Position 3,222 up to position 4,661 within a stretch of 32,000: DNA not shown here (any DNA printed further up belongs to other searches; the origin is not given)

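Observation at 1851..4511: Leader-peptide recognition module (RRE + E1-like docking domain) fused directly to a flavin-dependent halogenase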

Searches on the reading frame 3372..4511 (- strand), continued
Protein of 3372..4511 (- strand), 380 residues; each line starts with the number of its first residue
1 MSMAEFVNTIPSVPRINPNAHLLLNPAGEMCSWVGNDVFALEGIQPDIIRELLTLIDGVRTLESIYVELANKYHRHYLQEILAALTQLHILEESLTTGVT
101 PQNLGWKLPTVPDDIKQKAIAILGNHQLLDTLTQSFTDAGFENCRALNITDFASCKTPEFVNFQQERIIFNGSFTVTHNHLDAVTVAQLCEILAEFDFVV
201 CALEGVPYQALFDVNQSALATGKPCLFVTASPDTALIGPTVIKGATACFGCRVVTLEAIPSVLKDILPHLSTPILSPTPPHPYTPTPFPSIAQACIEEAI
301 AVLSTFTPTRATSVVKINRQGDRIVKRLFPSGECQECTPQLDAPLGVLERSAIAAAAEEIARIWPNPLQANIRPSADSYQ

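Call 73: find_encoding_contigs(protein=P0047, flank=10000, max_places=1)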
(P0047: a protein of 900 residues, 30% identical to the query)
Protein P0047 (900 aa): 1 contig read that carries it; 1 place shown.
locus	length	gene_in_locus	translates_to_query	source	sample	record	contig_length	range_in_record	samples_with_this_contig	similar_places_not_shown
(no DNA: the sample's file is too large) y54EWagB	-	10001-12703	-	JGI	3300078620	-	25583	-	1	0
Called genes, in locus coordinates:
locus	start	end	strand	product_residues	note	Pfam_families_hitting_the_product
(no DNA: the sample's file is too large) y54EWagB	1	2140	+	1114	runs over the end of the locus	PF04738:Lant_dehydr_N, PF14028:Lant_dehydr_C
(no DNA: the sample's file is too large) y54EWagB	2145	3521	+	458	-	PF12706:Lactamase_B_2 (weak)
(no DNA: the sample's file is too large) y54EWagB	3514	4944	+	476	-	PF12706:Lactamase_B_2 (faint)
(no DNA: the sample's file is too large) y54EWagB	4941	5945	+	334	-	-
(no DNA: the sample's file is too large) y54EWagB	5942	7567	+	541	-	PF00534:Glycos_transf_1, PF13692:Glyco_trans_1_4, PF13524:Glyco_trans_1_2 (weak)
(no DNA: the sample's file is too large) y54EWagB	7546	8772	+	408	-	-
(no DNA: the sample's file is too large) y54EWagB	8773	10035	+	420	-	-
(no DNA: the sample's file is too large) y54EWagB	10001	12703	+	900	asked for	PF01266:DAO, PF04820:Trp_halogenase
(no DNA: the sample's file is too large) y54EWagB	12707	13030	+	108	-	?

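Call 82: search_protein_families(library=pfam, proteins=[P0015, P0018, P0019, P0030, P0032, P0034, P0035, P0038, P0005, P0021], max_evalue=0.001)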
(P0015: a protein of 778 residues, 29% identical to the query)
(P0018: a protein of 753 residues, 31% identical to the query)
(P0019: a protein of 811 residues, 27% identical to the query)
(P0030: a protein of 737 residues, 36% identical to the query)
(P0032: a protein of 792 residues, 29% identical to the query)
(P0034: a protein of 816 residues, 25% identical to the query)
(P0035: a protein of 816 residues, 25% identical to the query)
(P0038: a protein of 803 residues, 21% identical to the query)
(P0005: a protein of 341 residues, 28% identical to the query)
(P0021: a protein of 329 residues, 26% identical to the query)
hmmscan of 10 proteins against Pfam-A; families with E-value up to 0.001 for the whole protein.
P0015 (778 aa): 1 family
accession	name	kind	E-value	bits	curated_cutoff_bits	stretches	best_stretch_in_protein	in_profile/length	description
PF02624.21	YcaO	-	2.2e-65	221.6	25.7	1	428-748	2-324/325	YcaO cyclodehydratase, ATP-ad Mg2+-binding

P0018 (753 aa): 1 family
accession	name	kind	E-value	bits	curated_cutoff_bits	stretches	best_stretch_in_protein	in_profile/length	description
PF02624.21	YcaO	-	5.1e-56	190.8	25.7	1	389-710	2-323/325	YcaO cyclodehydratase, ATP-ad Mg2+-binding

P0019 (811 aa): 1 family
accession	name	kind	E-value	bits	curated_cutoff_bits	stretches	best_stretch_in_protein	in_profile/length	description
PF02624.21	YcaO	-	2.7e-59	201.6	25.7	1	447-767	2-321/325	YcaO cyclodehydratase, ATP-ad Mg2+-binding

P0030 (737 aa): 1 family
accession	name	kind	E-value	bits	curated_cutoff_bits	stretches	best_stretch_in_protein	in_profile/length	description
PF02624.21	YcaO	-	5.3e-64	217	25.7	1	389-708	2-324/325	YcaO cyclodehydratase, ATP-ad Mg2+-binding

P0032 (792 aa): 1 family
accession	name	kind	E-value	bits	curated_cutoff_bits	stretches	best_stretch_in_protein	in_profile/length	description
PF02624.21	YcaO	-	2.2e-55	188.7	25.7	1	432-750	2-323/325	YcaO cyclodehydratase, ATP-ad Mg2+-binding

P0034 (816 aa): 1 family
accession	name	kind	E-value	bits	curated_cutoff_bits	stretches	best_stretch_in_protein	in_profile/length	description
PF02624.21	YcaO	-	7.2e-63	213.3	25.7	1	467-786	2-324/325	YcaO cyclodehydratase, ATP-ad Mg2+-binding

P0035 (816 aa): 1 family
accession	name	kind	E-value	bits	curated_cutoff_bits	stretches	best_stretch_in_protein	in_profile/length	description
PF02624.21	YcaO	-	1.1e-49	170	25.7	1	448-772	2-321/325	YcaO cyclodehydratase, ATP-ad Mg2+-binding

P0038 (803 aa): 2 families
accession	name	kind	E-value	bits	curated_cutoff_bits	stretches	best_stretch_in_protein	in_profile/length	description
PF02624.21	YcaO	-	8.2e-54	183.5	25.7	1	445-760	2-321/325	YcaO cyclodehydratase, ATP-ad Mg2+-binding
PF00899.27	ThiF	-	6.1e-05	22.7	28.1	0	191-269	103-185/238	ThiF family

P0005 (341 aa): 0 families

P0021 (329 aa): 0 families
